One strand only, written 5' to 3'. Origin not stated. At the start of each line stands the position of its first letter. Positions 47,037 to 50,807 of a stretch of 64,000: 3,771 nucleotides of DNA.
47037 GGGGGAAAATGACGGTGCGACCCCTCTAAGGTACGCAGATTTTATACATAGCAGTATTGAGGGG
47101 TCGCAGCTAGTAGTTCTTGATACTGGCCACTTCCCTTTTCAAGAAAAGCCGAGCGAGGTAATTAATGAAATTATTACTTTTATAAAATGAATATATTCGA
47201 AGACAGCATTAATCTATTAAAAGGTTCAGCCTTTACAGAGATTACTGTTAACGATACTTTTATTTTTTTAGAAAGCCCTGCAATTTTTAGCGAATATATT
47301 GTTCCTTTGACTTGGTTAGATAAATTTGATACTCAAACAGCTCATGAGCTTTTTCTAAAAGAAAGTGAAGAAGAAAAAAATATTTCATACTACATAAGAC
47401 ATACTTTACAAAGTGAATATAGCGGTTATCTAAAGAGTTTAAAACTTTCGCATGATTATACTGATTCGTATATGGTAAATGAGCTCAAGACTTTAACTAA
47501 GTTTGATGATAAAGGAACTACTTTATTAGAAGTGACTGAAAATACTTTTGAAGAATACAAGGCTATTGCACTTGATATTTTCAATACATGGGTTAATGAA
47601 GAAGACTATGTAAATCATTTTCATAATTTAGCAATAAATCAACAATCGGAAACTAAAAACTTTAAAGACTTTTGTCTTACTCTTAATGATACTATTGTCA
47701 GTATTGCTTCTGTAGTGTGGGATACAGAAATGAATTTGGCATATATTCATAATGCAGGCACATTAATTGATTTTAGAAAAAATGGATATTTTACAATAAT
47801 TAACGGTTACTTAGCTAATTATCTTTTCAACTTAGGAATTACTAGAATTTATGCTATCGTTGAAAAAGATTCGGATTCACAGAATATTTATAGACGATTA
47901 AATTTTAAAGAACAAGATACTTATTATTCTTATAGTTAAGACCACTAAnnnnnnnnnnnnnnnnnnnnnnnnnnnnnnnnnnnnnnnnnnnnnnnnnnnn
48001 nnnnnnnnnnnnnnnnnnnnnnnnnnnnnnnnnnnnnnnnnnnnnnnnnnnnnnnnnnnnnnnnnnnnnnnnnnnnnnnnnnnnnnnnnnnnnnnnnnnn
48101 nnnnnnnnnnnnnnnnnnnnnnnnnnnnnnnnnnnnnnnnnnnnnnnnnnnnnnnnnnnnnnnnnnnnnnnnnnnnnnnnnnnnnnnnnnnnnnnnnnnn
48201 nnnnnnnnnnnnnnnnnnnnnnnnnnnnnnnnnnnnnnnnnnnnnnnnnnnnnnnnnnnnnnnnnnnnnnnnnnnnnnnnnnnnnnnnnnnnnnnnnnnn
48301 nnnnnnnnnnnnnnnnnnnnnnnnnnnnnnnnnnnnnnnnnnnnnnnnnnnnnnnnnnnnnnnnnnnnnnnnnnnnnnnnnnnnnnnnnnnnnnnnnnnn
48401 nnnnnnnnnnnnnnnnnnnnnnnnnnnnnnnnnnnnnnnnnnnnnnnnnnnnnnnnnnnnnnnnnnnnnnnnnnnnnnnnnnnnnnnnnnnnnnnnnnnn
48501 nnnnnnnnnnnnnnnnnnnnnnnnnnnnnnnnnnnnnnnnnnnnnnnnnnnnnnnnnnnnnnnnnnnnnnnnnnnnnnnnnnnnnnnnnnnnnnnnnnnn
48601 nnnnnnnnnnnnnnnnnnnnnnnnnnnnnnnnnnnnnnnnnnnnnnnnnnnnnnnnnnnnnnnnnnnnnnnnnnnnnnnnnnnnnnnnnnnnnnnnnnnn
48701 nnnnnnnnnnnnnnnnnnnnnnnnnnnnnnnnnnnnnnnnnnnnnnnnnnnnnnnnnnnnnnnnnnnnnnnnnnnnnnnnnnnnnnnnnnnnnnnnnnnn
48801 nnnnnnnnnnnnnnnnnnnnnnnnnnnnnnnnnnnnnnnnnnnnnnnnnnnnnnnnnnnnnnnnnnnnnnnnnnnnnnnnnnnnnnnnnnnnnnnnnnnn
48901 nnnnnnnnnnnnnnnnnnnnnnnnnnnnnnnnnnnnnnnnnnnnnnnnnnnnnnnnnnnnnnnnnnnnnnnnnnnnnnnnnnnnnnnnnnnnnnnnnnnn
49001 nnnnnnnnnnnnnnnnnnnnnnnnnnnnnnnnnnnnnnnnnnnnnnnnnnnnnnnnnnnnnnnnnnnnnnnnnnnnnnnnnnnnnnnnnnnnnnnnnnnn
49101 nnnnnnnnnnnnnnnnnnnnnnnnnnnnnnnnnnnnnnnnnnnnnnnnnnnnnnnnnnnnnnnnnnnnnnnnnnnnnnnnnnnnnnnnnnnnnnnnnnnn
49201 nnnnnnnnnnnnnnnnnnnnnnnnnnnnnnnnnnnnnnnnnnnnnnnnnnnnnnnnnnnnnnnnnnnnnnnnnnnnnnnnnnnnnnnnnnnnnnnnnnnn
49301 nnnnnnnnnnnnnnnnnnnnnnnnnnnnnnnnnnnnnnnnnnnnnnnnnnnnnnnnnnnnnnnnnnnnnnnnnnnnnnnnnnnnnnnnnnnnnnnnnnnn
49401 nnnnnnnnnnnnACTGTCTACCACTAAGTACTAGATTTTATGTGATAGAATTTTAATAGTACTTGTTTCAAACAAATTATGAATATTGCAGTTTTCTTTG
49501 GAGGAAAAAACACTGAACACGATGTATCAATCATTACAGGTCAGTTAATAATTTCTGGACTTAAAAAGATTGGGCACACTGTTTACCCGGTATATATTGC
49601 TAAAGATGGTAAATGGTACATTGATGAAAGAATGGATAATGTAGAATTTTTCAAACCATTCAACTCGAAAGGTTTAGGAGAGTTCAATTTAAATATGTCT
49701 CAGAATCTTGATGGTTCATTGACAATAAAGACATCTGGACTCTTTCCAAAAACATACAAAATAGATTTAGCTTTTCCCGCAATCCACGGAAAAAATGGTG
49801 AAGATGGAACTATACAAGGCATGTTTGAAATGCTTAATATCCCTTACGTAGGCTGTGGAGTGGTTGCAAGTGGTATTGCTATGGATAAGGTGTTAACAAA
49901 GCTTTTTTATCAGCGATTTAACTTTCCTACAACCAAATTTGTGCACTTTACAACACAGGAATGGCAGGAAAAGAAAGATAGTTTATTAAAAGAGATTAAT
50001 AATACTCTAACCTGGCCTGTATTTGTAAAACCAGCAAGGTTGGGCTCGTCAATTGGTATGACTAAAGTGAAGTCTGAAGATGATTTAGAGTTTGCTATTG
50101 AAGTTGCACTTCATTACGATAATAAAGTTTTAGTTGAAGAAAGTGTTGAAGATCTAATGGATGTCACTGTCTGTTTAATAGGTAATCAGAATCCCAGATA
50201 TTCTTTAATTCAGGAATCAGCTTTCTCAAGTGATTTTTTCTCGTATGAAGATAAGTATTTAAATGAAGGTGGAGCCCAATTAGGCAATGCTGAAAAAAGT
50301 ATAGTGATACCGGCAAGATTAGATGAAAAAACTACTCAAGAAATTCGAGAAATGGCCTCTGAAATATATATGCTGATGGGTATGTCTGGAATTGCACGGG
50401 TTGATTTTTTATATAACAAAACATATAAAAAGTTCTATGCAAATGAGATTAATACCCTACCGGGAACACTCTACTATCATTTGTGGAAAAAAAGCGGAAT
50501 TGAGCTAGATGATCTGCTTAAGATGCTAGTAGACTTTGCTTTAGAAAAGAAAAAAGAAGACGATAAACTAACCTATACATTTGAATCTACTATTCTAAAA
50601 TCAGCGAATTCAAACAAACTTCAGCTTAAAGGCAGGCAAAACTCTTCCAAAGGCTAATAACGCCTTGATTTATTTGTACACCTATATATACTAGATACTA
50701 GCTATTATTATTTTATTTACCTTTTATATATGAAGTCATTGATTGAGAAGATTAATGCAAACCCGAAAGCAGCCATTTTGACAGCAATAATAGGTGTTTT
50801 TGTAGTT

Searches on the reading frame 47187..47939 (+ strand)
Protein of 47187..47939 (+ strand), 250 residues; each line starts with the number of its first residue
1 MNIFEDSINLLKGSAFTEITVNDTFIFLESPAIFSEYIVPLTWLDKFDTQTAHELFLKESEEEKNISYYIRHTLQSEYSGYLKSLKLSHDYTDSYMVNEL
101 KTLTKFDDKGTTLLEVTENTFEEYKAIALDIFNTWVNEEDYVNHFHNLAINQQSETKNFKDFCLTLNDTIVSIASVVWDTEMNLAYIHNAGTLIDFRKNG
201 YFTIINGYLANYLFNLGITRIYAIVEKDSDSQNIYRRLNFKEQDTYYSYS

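Call 10: search_protein_families(library=pfam, proteins=[window:47187-47939:+], max_evalue=0.000001)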
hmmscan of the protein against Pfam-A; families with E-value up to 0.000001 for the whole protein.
window:47187-47939:+ (250 aa): 0 families

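Call 42: search_protein_families(library=pfam, proteins=[window:47187-47939:+], max_evalue=0.1)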
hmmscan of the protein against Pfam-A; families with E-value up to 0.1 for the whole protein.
window:47187-47939:+ (250 aa): 5 families
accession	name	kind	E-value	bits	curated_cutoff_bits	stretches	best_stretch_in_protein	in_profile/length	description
PF00583.31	Acetyltransf_1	-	0.00049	20.8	20.7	1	157-240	31-116/116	Acetyltransferase (GNAT) family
PF08445.16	FR47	-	0.00077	19.8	22.1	1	185-247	22-84/86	FR47-like protein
PF23209.2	IDM1_C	-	0.0055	17.2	33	1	133-221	2-94/140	Increased DNA methylation 1, C-terminal domain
PF20941.2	DUF6848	-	0.038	15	27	0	58-133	17-84/99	Domain of unknown function (DUF6848)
PF24006.2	SCAP_N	-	0.077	13.1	27.9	0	127-171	30-75/199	SCAP N-terminal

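Call 48: search_protein_families(library=padloc, proteins=[window:47187-47939:+], max_evalue=0.001)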
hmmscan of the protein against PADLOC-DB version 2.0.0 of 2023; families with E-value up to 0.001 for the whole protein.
window:47187-47939:+ (250 aa): 0 families

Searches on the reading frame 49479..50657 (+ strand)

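Call 10: search_protein_families(library=pfam, proteins=[window:49479-50657:+], max_evalue=0.000001)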
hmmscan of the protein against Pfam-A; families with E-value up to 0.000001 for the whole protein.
window:49479-50657:+ (392 aa): 4 families
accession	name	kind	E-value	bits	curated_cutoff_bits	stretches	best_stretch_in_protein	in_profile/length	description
PF07478.18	Dala_Dala_lig_C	-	5.7e-52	176.6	24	1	144-351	2-203/204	D-ala D-ala ligase C-terminus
PF01820.27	Dala_Dala_lig_N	-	8.4e-32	110.7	34.6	1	2-126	1-121/121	D-ala D-ala ligase N-terminus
PF02222.28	ATP-grasp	-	1.5e-08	34.9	27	0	144-237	3-90/179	ATP-grasp domain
PF02786.22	CPSase_L_D2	-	5e-08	33.1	19.8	0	275-326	125-178/211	Carbamoyl-phosphate synthase L chain, ATP binding domain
